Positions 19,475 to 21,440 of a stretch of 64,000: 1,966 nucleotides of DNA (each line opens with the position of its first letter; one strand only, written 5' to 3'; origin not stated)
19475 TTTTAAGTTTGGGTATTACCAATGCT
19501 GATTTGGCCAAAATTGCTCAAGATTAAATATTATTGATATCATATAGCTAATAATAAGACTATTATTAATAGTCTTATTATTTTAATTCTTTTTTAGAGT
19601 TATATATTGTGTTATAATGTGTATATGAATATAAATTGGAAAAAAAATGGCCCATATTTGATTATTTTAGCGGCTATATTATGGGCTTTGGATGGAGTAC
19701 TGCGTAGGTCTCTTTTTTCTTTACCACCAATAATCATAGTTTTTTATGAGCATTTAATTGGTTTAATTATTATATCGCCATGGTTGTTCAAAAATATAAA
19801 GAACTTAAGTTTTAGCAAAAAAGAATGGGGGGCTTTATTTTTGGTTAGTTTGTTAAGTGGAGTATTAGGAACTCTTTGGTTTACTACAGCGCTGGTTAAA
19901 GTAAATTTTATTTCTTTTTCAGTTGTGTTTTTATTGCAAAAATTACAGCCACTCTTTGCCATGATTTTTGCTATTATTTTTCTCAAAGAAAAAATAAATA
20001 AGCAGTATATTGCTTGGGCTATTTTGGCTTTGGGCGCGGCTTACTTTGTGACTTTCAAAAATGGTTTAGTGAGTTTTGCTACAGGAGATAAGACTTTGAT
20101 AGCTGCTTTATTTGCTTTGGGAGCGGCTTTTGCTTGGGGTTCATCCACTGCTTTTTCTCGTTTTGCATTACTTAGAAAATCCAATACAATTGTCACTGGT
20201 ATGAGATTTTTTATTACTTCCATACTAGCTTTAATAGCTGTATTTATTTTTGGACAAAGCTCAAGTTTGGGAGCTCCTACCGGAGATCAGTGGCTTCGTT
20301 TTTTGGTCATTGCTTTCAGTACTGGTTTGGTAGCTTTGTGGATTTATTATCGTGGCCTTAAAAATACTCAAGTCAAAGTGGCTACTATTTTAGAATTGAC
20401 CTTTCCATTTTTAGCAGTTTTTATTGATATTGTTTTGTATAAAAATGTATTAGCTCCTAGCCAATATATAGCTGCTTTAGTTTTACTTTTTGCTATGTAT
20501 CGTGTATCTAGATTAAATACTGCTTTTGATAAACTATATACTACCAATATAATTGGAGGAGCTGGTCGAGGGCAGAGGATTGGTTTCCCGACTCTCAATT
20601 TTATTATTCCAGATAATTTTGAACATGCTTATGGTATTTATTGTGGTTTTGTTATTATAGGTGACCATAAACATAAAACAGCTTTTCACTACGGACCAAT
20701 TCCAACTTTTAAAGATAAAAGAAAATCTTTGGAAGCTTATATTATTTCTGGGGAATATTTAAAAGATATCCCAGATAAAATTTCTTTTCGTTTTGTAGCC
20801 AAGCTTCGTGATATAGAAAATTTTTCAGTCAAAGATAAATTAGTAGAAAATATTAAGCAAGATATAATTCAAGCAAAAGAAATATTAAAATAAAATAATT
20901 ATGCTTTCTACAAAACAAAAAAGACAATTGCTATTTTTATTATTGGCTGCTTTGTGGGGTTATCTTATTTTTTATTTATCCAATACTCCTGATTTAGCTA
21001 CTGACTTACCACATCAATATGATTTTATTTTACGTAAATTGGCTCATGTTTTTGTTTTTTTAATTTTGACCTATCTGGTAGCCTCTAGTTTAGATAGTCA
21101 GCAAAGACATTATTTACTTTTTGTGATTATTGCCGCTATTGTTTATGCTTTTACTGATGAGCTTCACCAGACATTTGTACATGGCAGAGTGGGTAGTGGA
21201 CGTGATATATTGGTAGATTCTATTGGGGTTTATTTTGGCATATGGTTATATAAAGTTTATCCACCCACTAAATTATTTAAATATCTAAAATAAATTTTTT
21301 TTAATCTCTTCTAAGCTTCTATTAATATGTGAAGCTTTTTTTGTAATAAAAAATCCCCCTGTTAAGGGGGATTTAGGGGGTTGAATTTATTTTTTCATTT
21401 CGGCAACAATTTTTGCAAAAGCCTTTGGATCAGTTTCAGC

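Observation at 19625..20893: Membrane transporter (DMT/EamA fold) fused in-frame to a riboflavin kinase domain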

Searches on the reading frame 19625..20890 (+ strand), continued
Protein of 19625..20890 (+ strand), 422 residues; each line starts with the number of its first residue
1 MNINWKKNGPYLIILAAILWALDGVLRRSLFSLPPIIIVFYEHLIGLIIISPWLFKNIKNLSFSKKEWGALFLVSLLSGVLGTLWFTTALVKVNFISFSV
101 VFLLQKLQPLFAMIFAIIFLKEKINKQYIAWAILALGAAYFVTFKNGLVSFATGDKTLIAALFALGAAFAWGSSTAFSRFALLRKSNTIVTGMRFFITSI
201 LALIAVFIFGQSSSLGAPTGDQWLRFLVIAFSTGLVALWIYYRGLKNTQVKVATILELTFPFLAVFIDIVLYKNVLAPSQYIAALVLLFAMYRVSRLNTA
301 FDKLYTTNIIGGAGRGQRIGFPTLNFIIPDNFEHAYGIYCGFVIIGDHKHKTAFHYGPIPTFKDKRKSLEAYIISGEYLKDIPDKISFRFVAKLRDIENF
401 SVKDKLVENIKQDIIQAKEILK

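Call 51: find_related_loci(query=A1, collection=genome_contigs, flank=2500)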
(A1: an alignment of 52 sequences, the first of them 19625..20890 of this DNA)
Query A1 (422 aa) in genome_contigs; peptide patterns used: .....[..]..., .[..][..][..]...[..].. (x = any residue, [..] = any of these).
342 stretches matched a pattern; 287 encode a relative of the query (tblastn E <= 1e-3); the best 80 are kept; 80 distinct loci.
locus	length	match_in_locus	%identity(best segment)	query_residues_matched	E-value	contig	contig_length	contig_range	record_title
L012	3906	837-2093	83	3-421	0e+0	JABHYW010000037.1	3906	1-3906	MAG: Candidatus Komeilibacteria bacterium isolate SI047_bin69 k141_897357, whole genome shotgun sequence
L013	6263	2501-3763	84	1-422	0e+0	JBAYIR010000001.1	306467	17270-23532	MAG: Patescibacteria group bacterium isolate SO_2016_GW1_35 scaffold00044_OW334_2016, whole genome shotgun sequence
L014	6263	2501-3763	81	1-421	0e+0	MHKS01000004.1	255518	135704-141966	MAG: Candidatus Komeilibacteria bacterium RIFOXYD1_FULL_37_29 rifoxyd1_full_scaffold_3, whole genome shotgun sequence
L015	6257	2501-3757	83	3-421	0e+0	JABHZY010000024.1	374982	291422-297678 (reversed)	MAG: Candidatus Komeilibacteria bacterium isolate SI047_bin95 k141_1450149, whole genome shotgun sequence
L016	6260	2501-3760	57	9-422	2e-151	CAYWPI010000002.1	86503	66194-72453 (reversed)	MAG TPA_asm: uncultured Candidatus Saccharibacteria bacterium isolate SRP329715_co1_89 genome assembly, contig: NODE_288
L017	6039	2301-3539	60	8-421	7e-142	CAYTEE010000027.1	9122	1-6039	MAG TPA_asm: uncultured Candidatus Saccharibacteria bacterium isolate SRP050083_co2_44 genome assembly, contig: NODE_629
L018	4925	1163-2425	56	2-422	9e-139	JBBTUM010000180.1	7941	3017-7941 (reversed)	MAG: Patescibacteria group bacterium isolate H41-bin151_1 H41_bin151_1_000000000180, whole genome shotgun sequence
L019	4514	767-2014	54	9-421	3e-137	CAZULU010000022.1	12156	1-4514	MAG TPA_asm: uncultured Pseudomonadales bacterium isolate SRP193661_co1_10 genome assembly, contig: NODE_5225_length_121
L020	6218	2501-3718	54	6-414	4e-134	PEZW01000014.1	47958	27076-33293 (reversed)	MAG: Candidatus Berkelbacteria bacterium CG10_big_fil_rev_8_21_14_0_10_43_13 CG10_8_21_14_0.10_scaffold_582_c, whole gen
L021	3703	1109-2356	53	6-421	8e-137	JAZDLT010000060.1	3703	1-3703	MAG: Candidatus Liptonbacteria bacterium isolate MEGAHIT-group-0.617 k141_3982473, whole genome shotgun sequence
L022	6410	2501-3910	50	1-421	5e-133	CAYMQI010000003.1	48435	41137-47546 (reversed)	MAG TPA_asm: uncultured Pseudomonadales bacterium isolate SRP050083_co2_357 genome assembly, contig: NODE_351_length_484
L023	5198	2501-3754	54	7-421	3e-131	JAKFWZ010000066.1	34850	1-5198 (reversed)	MAG: Candidatus Daviesbacteria bacterium isolate ND2_Bin_11 ND2_0000114, whole genome shotgun sequence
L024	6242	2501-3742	54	4-420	3e-129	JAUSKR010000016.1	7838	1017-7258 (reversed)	MAG: bacterium isolate E14_metabat.bin.7 E14_k141_762343, whole genome shotgun sequence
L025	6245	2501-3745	51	9-420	2e-128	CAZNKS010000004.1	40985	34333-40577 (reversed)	MAG TPA_asm: uncultured Pseudomonadales bacterium isolate SRP170004_co1_558 genome assembly, contig: NODE_1257_length_40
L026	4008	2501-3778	48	8-422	2e-126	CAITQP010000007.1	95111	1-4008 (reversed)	uncultured bacterium isolate Ki1-1-6m_bin-1343 genome assembly, contig: bin-1343:07/16, whole genome shotgun sequence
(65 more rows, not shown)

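Call 79: search_protein_representatives(protein=window:19625-20890:+)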
Query: 422 residues. Proteins with E-value up to 0.001 (for the whole library): 3624; up to 1e-10: 669; up to 1e-30: 120. The best 150 are listed.
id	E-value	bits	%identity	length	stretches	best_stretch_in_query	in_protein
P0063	3.1e-119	415.4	51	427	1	8-421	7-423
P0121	3.3e-107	375.7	61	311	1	9-298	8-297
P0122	3.6e-106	372.4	49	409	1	9-420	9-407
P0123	2.8e-100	352.9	44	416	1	9-421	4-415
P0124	3.4e-100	352.7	46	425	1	11-422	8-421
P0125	1.3e-98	347.4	59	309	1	5-299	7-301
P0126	4.5e-83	296.3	55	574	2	5-152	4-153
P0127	1.2e-78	281.7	39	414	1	8-409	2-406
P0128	4.1e-78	279.9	51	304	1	9-295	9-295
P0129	7.1e-77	275.9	54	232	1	190-420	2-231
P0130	2.3e-74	267.6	53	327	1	10-299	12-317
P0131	1.7e-71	258.2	46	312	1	11-298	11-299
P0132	7.3e-71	256.1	47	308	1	5-295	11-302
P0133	1.2e-70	255.3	49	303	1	9-300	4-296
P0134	2.9e-70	254.1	52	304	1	10-295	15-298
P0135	3.8e-70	253.7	36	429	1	11-414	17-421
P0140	2.2e-62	228.1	37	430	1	8-421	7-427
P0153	1.3e-50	189.4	38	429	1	12-414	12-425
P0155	2.6e-49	185.1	32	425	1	12-418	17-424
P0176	3.6e-41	158.3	34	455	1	11-414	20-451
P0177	4.2e-40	154.7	30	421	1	11-419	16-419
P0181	2.2e-39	152.4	30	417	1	7-419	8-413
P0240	1.1e-30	123.8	27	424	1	11-416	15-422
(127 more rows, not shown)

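Call 80: list_cluster_members(proteins=[P0240, P0177, P0181, P0155, P0176, P0135, P0140, P0153, P0127, P0123])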
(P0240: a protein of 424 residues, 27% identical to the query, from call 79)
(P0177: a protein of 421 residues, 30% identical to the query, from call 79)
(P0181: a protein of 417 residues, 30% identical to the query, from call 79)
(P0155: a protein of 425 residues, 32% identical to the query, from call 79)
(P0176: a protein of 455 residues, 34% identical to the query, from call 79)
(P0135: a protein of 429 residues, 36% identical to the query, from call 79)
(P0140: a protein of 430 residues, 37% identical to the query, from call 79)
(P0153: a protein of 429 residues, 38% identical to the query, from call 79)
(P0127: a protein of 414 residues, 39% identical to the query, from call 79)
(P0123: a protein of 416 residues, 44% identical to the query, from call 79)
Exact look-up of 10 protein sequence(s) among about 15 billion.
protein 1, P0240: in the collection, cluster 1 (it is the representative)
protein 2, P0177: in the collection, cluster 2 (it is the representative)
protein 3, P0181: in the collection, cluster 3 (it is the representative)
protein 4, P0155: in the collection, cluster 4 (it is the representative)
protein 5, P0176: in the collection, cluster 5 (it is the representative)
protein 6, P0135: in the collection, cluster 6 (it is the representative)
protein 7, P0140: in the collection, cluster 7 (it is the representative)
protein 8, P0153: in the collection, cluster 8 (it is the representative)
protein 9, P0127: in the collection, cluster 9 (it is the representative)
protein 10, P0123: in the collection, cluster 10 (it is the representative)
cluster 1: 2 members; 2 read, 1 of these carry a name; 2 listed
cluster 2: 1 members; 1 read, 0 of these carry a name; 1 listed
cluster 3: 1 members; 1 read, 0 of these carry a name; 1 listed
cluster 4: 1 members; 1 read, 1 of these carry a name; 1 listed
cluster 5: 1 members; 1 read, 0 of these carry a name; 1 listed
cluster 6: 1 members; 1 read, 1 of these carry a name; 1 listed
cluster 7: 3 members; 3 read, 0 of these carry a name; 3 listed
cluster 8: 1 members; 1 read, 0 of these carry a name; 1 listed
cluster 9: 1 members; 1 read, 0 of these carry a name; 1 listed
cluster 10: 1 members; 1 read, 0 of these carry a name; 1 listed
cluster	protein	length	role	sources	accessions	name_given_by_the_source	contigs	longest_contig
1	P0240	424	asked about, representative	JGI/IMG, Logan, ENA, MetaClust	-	\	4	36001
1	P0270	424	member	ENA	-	-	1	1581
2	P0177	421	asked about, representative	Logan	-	-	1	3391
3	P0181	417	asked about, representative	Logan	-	-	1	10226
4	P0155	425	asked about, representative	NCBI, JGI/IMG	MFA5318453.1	MAG: EamA family transporter [Patescibacteria group bacterium] | drug/metabolite transporter (DMT)-like permease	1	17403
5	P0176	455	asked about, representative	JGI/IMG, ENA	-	-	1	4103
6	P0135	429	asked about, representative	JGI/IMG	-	drug/metabolite transporter (DMT)-like permease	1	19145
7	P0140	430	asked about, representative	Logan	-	-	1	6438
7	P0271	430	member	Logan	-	-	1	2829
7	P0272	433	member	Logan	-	-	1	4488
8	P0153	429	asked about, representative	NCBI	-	-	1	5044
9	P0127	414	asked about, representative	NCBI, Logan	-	-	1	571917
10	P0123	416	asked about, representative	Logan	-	-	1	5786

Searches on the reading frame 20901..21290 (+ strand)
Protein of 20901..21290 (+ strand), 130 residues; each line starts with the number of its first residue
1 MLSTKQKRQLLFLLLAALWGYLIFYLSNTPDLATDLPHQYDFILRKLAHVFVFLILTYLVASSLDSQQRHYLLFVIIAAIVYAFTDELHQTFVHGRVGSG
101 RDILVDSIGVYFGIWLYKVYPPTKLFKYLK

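Call 3: search_protein_families(library=pfam, proteins=[window:20901-21290:+], max_evalue=0.1)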
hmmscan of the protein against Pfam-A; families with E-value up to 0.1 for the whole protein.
window:20901-21290:+ (130 aa): 2 families
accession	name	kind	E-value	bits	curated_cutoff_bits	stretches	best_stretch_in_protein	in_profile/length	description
PF04892.17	VanZ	-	1.5e-14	55.1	30.1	1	12-119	1-124/126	VanZ like family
PF12666.12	PrgI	-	0.0087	17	27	0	7-28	19-40/91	PrgI family protein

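Call 4: search_protein_families(library=ncbifam, proteins=[window:20901-21290:+], max_evalue=0.1)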
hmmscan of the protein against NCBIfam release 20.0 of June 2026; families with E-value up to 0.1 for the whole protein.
window:20901-21290:+ (130 aa): 2 families
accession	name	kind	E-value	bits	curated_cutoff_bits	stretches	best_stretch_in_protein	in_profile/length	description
NF037970.1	vanZ_1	subfamily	5.8e-19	68.8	20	1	37-110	34-109/109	VanZ family protein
NF006292.0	PRK08475.1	equivalog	0.018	14.7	166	1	24-65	13-51/171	F0F1 ATP synthase subunit B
